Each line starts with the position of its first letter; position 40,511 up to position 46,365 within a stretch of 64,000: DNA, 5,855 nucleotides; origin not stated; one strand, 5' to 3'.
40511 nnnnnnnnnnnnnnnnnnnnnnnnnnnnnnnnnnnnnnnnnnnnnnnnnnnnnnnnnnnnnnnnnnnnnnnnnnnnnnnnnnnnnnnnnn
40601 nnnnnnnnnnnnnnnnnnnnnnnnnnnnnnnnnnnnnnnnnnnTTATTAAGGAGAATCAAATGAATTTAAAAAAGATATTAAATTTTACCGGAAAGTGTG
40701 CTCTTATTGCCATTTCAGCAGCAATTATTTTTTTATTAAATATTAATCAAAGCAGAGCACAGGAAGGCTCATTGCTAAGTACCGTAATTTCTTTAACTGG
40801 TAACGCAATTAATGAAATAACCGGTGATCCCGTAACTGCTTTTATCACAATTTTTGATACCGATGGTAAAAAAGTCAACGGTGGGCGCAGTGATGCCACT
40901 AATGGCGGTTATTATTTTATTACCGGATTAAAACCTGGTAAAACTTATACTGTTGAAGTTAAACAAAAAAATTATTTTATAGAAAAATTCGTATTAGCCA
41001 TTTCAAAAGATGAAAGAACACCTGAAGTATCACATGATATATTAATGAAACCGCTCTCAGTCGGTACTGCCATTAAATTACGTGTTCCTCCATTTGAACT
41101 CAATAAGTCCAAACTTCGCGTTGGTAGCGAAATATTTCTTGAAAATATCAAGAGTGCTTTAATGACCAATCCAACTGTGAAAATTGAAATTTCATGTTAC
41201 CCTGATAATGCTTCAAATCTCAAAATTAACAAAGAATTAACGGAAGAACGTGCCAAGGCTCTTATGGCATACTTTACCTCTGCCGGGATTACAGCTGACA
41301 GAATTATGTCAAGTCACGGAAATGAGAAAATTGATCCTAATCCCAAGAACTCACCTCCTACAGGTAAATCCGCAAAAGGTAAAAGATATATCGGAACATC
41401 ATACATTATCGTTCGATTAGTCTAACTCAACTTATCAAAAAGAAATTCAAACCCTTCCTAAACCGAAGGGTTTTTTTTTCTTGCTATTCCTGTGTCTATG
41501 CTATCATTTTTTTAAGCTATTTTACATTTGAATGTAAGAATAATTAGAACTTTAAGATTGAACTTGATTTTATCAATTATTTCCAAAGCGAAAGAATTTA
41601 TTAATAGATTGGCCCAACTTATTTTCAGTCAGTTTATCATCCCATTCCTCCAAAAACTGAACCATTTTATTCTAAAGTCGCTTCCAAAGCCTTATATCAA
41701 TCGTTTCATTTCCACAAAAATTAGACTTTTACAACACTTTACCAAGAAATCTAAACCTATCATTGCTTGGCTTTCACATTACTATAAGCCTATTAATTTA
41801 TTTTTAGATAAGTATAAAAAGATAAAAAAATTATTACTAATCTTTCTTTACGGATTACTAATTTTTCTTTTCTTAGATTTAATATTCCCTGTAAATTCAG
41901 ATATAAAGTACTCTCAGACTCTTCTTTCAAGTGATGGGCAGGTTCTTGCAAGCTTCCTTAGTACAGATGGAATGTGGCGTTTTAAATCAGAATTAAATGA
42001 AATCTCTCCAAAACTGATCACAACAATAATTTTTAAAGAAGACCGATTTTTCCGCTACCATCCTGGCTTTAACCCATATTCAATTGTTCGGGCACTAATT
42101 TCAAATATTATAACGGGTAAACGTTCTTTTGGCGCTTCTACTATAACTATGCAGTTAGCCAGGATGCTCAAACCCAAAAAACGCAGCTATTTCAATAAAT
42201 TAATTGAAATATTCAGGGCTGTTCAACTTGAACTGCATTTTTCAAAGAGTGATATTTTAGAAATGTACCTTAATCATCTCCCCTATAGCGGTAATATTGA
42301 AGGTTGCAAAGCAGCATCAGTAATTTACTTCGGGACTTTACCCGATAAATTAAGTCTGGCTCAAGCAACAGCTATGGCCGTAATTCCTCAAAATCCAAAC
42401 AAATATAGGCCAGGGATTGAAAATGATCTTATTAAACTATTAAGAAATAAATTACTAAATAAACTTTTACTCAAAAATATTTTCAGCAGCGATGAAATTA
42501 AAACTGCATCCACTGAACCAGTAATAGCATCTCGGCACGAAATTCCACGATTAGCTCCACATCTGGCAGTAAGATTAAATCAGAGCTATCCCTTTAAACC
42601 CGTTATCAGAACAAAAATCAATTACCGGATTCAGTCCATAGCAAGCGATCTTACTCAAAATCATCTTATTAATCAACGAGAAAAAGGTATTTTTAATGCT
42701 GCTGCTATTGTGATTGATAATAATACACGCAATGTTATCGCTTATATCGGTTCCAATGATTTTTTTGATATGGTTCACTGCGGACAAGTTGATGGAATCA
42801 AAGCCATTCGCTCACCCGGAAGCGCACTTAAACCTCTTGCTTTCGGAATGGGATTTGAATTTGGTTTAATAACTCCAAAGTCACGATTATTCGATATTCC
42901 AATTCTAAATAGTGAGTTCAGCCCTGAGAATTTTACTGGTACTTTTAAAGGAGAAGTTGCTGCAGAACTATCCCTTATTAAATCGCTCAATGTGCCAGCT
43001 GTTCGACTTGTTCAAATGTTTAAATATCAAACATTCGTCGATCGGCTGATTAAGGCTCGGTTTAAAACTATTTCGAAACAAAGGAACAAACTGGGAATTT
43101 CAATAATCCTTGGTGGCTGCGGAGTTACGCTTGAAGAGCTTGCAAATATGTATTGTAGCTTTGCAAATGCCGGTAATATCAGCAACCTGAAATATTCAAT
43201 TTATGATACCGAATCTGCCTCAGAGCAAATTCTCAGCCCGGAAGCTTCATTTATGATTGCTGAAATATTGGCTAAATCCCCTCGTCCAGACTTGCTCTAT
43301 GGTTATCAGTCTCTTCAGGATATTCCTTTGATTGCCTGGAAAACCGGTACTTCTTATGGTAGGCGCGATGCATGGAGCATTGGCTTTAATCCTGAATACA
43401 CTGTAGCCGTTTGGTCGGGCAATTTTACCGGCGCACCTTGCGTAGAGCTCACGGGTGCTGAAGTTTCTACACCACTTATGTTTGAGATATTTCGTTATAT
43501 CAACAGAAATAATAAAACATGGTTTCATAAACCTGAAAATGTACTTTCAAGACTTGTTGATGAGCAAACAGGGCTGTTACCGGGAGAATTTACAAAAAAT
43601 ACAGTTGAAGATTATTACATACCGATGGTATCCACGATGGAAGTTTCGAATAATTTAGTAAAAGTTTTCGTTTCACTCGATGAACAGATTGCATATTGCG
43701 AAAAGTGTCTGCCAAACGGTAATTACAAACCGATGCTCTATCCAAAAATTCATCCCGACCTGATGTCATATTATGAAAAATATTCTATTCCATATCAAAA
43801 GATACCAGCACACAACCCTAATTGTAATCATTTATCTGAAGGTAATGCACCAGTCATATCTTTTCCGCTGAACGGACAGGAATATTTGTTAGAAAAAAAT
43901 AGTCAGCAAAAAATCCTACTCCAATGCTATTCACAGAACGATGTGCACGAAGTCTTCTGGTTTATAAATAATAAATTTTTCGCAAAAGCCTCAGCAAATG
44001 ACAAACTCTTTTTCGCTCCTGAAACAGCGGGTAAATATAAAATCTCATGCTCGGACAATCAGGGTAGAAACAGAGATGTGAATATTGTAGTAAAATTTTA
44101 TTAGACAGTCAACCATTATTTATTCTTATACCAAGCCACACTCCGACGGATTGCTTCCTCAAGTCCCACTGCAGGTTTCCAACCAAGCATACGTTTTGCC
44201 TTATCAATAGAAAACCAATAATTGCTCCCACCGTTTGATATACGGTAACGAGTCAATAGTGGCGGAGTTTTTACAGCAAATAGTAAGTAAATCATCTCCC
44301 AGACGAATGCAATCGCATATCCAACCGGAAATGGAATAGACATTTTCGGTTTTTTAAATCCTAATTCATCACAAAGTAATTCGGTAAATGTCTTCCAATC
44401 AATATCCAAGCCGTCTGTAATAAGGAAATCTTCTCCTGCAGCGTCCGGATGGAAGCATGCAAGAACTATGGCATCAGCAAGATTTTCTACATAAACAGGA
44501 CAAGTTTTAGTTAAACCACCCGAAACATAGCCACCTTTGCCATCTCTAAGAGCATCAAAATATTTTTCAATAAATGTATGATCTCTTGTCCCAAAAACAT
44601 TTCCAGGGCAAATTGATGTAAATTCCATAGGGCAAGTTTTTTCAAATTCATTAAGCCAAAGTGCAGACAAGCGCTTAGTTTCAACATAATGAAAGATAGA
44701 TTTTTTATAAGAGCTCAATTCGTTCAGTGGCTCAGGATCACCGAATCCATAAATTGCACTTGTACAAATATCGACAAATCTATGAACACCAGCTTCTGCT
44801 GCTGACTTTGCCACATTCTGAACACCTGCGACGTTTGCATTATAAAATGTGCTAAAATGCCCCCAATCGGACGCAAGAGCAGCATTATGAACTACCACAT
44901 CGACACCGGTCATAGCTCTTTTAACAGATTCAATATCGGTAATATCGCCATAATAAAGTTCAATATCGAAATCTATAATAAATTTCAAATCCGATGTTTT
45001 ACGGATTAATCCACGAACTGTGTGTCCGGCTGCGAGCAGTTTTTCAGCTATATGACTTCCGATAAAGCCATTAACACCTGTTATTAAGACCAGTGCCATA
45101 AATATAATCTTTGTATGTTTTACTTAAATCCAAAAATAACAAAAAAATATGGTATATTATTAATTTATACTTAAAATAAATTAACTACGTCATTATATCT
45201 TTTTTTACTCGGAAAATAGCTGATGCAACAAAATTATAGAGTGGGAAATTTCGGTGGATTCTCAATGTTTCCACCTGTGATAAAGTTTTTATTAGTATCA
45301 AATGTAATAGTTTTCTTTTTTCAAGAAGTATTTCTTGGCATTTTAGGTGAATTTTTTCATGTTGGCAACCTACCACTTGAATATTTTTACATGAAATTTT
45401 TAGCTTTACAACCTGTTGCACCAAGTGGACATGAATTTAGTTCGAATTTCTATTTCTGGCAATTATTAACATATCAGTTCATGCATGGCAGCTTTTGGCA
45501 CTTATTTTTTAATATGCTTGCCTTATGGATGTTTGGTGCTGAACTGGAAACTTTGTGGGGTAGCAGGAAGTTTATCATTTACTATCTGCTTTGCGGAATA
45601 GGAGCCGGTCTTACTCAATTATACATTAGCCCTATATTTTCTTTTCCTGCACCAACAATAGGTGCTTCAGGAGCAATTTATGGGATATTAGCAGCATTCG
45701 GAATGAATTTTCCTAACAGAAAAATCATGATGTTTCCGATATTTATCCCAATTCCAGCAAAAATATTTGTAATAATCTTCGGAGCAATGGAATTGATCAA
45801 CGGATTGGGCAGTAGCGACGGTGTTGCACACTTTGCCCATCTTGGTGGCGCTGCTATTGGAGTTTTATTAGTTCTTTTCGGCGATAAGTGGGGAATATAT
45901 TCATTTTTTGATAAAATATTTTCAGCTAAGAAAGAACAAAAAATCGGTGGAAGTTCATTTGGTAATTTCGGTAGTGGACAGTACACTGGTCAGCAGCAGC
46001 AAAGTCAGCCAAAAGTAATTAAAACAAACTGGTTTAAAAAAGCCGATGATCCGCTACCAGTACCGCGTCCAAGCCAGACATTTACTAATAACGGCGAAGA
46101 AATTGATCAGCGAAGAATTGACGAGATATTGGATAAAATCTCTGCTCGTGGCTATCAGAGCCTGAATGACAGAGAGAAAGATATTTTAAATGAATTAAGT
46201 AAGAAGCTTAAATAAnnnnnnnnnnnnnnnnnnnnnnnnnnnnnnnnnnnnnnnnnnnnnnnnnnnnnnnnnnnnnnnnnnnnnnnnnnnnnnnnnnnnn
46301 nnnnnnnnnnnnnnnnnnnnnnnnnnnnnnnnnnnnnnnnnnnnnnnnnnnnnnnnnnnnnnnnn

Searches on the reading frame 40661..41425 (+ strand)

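Call 62: search_protein_families(library=pfam, proteins=[window:40661-41425:+], max_evalue=0.00001)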
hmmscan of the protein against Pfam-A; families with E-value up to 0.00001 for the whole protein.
window:40661-41425:+ (254 aa): 1 family
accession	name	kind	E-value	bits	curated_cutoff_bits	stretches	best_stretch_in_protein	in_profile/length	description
PF00691.25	OmpA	-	7.8e-09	36.2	27.2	1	145-236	2-94/98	OmpA family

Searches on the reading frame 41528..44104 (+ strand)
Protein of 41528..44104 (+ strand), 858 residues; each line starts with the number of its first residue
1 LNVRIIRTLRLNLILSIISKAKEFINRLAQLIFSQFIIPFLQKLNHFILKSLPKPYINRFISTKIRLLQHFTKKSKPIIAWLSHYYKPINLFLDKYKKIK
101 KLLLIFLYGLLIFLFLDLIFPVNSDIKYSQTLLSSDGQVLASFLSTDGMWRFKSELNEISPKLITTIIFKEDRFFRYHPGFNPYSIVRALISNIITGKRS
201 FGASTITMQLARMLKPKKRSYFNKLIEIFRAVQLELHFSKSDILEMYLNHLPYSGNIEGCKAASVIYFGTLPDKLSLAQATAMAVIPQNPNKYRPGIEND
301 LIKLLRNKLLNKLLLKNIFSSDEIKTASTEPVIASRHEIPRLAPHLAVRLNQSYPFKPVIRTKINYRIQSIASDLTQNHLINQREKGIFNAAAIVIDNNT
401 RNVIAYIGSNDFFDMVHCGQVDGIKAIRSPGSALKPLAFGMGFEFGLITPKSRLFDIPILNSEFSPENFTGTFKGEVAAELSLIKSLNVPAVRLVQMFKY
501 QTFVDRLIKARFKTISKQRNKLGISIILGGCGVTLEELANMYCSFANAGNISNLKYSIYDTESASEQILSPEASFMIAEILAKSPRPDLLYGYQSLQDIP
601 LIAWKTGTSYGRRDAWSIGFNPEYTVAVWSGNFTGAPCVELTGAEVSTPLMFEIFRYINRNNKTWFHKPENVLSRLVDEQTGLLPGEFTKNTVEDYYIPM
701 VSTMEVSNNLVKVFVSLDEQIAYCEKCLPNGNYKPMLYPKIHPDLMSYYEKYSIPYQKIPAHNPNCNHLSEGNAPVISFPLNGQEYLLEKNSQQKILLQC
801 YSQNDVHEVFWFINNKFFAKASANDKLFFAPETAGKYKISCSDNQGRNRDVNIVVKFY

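Call 62: search_protein_families(library=pfam, proteins=[window:41528-44104:+], max_evalue=0.00001)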
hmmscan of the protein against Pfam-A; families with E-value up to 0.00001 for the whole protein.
window:41528-44104:+ (858 aa): 3 families
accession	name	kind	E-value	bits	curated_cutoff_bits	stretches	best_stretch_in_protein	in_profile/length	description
PF00912.28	Transgly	-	3e-45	154.2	27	1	137-312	2-176/178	Transglycosylase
PF06832.18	BiPBP_C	-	2.6e-14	53.3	26.8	1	770-853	7-90/90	Penicillin-Binding Protein C-terminus Family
PF00905.27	Transpeptidase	-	4.7e-11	42.9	22.1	1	392-622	2-266/299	Penicillin binding protein transpeptidase domain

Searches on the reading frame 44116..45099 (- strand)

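Call 62: search_protein_families(library=pfam, proteins=[window:44116-45099:-], max_evalue=0.00001)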
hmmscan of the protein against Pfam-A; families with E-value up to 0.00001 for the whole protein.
window:44116-45099:- (327 aa): 8 families
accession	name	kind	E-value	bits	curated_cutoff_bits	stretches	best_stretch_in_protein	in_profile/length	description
PF01370.27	Epimerase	-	3.4e-36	125.3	20.9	1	4-226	1-238/240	NAD dependent epimerase/dehydratase family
PF16363.11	GDP_Man_Dehyd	-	3.6e-24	86.3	27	1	5-244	1-264/332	GDP-mannose 4,6 dehydratase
PF01073.25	3Beta_HSD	-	1.5e-23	83.7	22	1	5-254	1-277/280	3-beta hydroxysteroid dehydrogenase/isomerase family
PF13460.12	NAD_binding_10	-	5.4e-19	69.2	27.2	1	8-168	1-146/184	NAD(P)H-binding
PF05368.20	NmrA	-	1.1e-11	45.4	27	1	3-109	4-103/298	NmrA-like family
PF07993.18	NAD_binding_4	-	7.5e-11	42.1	20.1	1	57-170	80-209/258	Male sterility protein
PF02719.21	Polysacc_synt_2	-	4.3e-08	33.1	20.2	1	4-114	1-129/293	Polysaccharide biosynthesis protein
PF04321.23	RmlD_sub_bind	-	3.1e-07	30.2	27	1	4-123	3-111/287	RmlD substrate binding domain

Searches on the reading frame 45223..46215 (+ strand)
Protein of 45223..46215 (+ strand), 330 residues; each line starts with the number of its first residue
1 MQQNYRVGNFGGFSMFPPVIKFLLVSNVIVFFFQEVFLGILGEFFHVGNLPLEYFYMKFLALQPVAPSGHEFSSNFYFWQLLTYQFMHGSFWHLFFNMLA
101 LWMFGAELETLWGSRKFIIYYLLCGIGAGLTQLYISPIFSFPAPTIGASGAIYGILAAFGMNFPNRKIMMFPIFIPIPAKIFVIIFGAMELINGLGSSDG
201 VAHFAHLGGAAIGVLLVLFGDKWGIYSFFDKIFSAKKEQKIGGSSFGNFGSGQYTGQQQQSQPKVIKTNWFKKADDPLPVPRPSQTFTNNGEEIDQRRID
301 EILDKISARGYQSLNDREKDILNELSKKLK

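Call 62: search_protein_families(library=pfam, proteins=[window:45223-46215:+], max_evalue=0.00001)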
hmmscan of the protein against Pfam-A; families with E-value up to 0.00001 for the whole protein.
window:45223-46215:+ (330 aa): 3 families
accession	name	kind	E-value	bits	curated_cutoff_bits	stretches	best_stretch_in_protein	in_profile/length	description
PF01694.28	Rhomboid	-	1.1e-34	120.1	22.6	1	77-218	3-138/143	Rhomboid domain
PF20216.3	DUF6576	-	3.6e-10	40.2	27.3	1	294-328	13-47/47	Family of unknown function (DUF6576)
PF08551.15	DUF1751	-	1.7e-09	38.6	22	1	76-140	6-70/99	Eukaryotic integral membrane protein (DUF1751)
